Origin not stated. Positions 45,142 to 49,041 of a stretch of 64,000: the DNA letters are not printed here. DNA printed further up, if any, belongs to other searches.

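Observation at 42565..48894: Single-chain eukaryote-type acetyl-CoA carboxylase (2109 aa) in an archaeal genome context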

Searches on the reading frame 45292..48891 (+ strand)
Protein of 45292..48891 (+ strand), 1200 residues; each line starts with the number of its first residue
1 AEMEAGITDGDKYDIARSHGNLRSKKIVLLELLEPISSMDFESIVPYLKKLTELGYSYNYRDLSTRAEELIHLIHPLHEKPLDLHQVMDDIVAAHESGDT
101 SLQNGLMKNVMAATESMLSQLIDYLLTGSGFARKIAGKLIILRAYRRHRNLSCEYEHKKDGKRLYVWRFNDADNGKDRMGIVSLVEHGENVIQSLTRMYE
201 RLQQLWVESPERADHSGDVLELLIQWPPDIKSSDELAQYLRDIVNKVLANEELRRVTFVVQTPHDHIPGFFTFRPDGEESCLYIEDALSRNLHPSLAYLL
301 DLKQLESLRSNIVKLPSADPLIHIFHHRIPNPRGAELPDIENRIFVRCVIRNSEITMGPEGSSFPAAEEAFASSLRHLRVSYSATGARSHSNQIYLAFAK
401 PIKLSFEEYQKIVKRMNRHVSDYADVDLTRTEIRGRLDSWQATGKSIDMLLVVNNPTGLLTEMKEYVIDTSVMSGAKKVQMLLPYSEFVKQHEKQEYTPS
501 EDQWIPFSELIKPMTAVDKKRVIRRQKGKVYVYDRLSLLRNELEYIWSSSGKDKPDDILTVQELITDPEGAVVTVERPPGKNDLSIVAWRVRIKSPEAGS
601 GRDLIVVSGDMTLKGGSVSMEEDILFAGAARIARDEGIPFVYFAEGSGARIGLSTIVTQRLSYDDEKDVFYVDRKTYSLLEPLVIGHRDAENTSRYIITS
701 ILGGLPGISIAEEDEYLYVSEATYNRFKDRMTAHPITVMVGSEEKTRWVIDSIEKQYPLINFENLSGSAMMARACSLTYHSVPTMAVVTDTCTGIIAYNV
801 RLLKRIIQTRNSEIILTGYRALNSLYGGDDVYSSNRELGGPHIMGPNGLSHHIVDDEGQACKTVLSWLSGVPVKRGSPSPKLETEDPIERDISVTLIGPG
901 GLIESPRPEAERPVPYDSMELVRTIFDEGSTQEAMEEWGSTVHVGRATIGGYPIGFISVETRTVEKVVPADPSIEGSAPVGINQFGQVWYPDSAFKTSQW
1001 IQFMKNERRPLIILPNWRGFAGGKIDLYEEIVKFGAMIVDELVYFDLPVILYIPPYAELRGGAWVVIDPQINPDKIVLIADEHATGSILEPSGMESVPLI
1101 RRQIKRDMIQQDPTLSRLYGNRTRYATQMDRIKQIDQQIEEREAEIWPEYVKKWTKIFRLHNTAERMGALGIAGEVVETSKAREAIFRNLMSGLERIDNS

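Call 48: search_protein_representatives(protein=window:45292-48891:+)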
Query: 1200 residues. Proteins with E-value up to 0.001 (for the whole library): 2267; up to 1e-10: 1080; up to 1e-30: 363. The best 150 are listed.
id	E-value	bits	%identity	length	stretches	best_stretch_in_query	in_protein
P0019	0.0e+00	1149.7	47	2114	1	7-1196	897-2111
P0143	1.0e-224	765.6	76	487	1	107-558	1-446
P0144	3.0e-146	505.7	37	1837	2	715-1190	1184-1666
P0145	5.5e-137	475.0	37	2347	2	715-1186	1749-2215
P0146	8.6e-137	474.4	59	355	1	844-1196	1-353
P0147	3.6e-134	465.7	33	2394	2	712-1191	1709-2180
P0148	1.8e-127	443.5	37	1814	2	715-1190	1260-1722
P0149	5.4e-127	441.9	35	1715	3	745-1190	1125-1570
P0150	1.9e-126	440.1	35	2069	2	715-1191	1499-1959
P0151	4.3e-126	438.9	33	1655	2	715-1191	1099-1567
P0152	4.6e-126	438.8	34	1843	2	715-1189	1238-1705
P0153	1.4e-125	437.2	37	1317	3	744-1192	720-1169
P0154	2.0e-125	436.7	34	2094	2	745-1195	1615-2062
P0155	2.8e-125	436.2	34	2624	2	715-1187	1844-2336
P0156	7.8e-125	434.7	37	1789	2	731-1194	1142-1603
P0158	4.7e-121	422.2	35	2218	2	715-1187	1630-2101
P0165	8.8e-119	414.7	32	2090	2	715-1117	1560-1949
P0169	8.8e-118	411.4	36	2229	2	715-1190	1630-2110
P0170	1.1e-117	411.1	40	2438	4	922-1190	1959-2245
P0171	1.3e-117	410.8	35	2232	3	715-1184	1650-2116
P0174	4.8e-117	408.9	36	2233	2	715-1190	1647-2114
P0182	8.0e-115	401.6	35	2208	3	715-1194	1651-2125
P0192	3.5e-112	392.9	37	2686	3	715-1188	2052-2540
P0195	4.3e-111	389.3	34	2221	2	715-1191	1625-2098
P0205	2.8e-107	376.6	38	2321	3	715-1188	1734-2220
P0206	4.3e-107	376.0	39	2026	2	715-1124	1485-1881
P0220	1.8e-105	370.6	37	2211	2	715-1195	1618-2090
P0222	3.7e-105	369.6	36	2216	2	756-1198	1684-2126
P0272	1.3e-94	334.6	40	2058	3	984-1192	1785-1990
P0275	1.1e-93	331.6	41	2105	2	749-1195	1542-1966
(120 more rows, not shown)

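Call 54: list_cluster_members(proteins=[P0144, P0145, P0147, P0155, P0148, P0158, P0165, P0169, P0170, P0192])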
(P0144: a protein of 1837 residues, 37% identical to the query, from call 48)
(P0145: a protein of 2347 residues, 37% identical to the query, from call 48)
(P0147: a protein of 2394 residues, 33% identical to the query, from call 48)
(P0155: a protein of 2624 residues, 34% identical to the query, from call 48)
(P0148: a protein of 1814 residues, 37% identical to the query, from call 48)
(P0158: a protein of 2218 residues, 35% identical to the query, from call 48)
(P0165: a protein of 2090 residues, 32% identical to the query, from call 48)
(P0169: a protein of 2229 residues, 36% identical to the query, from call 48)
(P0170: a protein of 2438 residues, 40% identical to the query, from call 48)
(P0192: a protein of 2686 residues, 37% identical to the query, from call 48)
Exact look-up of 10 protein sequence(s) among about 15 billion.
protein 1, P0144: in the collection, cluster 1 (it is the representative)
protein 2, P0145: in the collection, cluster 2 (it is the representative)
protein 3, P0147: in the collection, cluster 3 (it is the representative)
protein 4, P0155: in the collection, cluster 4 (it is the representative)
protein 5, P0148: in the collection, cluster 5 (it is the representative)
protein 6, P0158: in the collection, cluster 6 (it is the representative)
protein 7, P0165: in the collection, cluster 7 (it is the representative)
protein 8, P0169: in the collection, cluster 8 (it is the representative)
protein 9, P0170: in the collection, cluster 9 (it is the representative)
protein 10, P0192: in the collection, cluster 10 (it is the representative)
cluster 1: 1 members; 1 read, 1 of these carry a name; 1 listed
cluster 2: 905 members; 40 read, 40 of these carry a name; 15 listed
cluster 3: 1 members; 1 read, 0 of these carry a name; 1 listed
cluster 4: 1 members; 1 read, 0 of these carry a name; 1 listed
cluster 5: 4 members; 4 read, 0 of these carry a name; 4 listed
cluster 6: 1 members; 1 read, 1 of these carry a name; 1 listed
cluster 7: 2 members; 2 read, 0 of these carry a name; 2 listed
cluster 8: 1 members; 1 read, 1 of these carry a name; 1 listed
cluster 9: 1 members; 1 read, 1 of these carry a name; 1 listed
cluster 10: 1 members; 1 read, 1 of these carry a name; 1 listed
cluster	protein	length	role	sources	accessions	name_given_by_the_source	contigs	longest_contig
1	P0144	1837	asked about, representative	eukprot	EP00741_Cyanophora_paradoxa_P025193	tig00000350_g24318.t1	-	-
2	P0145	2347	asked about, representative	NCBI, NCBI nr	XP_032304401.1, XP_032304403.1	acetyl-CoA carboxylase 1 isoform X5 [Coturnix japonica]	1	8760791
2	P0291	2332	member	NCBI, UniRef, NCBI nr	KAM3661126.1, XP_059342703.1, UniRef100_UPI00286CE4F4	acetyl-CoA carboxylase 1 isoform X2 [Ammospiza nelsoni] | acetyl-CoA carboxylase 1 isoform X2 n=1 Tax=Ammospiza nelsoni TaxID=2857394 ...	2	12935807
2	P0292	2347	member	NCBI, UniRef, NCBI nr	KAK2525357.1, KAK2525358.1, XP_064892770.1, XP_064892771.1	acetyl-CoA carboxylase 1 isoform X1 [Columba livia] | acetyl-CoA carboxylase 1 isoform X1 n=1 Tax=Columba livia TaxID=8932 RepID=UPI0028BF622C | Acaca [Columba livia]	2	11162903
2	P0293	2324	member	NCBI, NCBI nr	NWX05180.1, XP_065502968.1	ACAC carboxylase, partial [Caloenas nicobarica] | ACAC carboxylase [Caloenas nicobarica]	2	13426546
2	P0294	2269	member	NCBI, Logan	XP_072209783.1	acetyl-CoA carboxylase 1 isoform X6 [Excalfactoria chinensis]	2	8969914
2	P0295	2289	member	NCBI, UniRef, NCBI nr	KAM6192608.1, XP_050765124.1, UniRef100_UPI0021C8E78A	acetyl-CoA carboxylase 1 isoform 3-T4 [Sarcoramphus papa] | acetyl-CoA carboxylase 1 isoform X2 n=1 Tax=Gymnogyps californianus TaxID=33616 ... | acetyl-CoA carboxylase 1 isoform X2 [Gymnogyps californianus]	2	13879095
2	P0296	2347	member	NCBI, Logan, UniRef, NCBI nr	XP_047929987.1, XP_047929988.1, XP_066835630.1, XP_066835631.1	acetyl-CoA carboxylase 1 isoform X1 [Anser cygnoides] | acetyl-CoA carboxylase n=2 Tax=Anser TaxID=8842 RepID=A0A8B9E7T4_ANSCY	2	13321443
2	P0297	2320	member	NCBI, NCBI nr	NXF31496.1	ACAC carboxylase, partial [Nyctibius bracteatus] | ACAC carboxylase [Nyctibius bracteatus]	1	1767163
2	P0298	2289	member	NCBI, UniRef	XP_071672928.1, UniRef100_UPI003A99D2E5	acetyl-CoA carboxylase 1 isoform X5 [Patagioenas fasciata] | acetyl-CoA carboxylase 1 isoform X5 n=1 Tax=Patagioenas fasciata TaxID=372321 ...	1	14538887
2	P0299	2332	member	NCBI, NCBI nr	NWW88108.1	ACAC carboxylase, partial [Rhynochetos jubatus] | ACAC carboxylase [Rhynochetos jubatus]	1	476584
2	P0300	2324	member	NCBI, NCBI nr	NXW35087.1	ACAC carboxylase, partial [Phaetusa simplex] | ACAC carboxylase [Phaetusa simplex]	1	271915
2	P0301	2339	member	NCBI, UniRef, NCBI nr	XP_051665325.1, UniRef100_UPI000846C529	acetyl-CoA carboxylase 1 isoform X1 [Manacus candei] | acetyl-CoA carboxylase 1 isoform X1 n=1 Tax=Manacus candei TaxID=415023 ...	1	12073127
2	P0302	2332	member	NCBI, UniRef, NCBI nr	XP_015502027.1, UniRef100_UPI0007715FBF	acetyl-CoA carboxylase 1 isoform X1 [Parus major] | acetyl-CoA carboxylase 1 isoform X1 n=1 Tax=Parus major TaxID=9157 RepID=UPI0007715FBF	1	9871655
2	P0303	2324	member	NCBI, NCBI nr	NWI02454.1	ACAC carboxylase, partial [Tichodroma muraria] | ACAC carboxylase [Tichodroma muraria]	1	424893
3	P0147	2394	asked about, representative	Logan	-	-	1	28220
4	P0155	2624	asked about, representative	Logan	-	-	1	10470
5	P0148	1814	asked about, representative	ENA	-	-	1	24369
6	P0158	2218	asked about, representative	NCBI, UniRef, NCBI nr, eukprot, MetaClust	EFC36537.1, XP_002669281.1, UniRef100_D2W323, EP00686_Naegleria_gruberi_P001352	predicted protein [Naegleria gruberi] | Predicted protein n=1 Tax=Naegleria gruberi TaxID=5762 RepID=D2W323_NAEGR | uncharacterized protein NAEGRDRAFT_59984 [Naegleria gruberi]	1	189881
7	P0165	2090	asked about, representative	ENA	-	-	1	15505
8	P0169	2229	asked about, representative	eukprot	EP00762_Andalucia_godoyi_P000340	ANDGO_03235.mRNA.1 Acetyl-CoA carboxylase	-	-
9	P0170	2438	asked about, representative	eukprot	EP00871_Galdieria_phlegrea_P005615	jgi/Galph1/6054/GphlegSOOS_G4712.1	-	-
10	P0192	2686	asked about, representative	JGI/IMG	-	biotin carboxylase/acetyl-CoA carboxylase carboxyltransferase component/biotin carboxyl ...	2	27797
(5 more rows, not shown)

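Call 55: list_cluster_members(proteins=[P0275, P0171, P0182, P0205, P0174, P0220, P0206, P0272, P0195, P0222])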
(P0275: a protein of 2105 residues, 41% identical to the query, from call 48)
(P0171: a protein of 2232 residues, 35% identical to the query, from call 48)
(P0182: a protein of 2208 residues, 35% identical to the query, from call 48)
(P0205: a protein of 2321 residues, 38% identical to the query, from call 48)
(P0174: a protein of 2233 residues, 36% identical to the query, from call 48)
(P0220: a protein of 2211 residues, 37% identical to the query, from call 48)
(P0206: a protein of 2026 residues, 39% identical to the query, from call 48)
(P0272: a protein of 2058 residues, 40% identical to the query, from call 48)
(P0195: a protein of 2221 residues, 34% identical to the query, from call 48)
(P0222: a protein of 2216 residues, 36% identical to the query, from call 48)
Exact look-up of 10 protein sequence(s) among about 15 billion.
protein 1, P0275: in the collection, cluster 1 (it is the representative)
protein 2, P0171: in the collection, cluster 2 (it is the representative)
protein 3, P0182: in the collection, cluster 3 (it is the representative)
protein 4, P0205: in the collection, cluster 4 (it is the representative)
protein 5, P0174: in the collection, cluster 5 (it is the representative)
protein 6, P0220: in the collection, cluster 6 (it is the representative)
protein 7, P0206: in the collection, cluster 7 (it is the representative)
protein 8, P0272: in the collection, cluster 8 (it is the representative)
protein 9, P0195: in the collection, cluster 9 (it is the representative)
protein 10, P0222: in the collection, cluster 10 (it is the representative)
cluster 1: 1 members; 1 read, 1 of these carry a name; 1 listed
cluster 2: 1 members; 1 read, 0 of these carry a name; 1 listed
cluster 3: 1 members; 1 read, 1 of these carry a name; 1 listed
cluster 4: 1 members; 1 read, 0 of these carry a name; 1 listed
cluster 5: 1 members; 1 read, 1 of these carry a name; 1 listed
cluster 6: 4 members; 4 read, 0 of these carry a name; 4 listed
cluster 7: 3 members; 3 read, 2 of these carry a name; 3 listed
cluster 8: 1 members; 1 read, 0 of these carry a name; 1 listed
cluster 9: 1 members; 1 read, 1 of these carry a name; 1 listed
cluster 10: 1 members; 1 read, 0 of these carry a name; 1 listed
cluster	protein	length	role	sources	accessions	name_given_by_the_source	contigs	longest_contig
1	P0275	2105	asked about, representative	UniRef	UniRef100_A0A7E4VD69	Acetyl-CoA carboxylase n=1 Tax=Panagrellus redivivus TaxID=6233 RepID=A0A7E4VD69_PANRE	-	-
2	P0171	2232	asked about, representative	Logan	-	-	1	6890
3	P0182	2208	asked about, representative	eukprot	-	snap_masked-scaffold_6-processed-gene-10.9-mRNA-1 protein AED:0.05 eAED:0.05 ...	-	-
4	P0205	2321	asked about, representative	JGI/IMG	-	-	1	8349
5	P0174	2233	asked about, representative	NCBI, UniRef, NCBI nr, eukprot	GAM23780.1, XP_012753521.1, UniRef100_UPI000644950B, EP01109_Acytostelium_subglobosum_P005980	hypothetical protein SAMD00019534_069550 [Acytostelium subglobosum LB1] | hypothetical protein n=1 Tax=Acytostelium subglobosum LB1 TaxID=1410327 ... | XP_012753521.1 hypothetical protein SAMD00019534_069550 [Acytostelium subglobosum LB1]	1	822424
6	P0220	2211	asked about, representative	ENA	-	-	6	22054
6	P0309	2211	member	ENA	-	-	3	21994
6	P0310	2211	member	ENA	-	-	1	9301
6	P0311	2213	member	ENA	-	-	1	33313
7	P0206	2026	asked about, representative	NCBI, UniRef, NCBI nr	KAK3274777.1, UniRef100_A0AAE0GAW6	hypothetical protein CYMTET_17053 [Cymbomonas tetramitiformis] | Acetyl-CoA carboxylase n=1 Tax=Cymbomonas tetramitiformis TaxID=36881 ...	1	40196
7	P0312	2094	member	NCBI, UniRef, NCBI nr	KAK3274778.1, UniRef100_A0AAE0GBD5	hypothetical protein CYMTET_17053 [Cymbomonas tetramitiformis] | Acetyl-CoA carboxylase n=1 Tax=Cymbomonas tetramitiformis TaxID=36881 ...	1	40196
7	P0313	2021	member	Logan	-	-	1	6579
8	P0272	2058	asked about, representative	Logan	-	-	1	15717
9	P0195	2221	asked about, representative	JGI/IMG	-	biotin carboxylase/acetyl-CoA carboxylase carboxyltransferase component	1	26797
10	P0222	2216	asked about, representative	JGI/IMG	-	-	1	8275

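Call 79: find_encoding_contigs(protein=P0147, flank=10000, max_places=2)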
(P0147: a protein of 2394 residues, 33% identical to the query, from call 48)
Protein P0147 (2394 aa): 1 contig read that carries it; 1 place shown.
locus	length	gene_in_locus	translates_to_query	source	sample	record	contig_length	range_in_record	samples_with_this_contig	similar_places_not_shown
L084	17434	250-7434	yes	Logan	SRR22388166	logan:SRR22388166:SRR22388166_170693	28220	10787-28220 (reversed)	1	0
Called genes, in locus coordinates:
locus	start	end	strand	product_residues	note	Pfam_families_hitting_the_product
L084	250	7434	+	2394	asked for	PF00289:Biotin_carb_N, PF02786:CPSase_L_D2, PF02785:Biotin_carb_C, PF21385:ACCA_BT, PF00364:Biotin_lipoyl (weak), PF08326:ACC_central, PF01039:Carboxyl_trans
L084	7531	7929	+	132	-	PF01648:ACPS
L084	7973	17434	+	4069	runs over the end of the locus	-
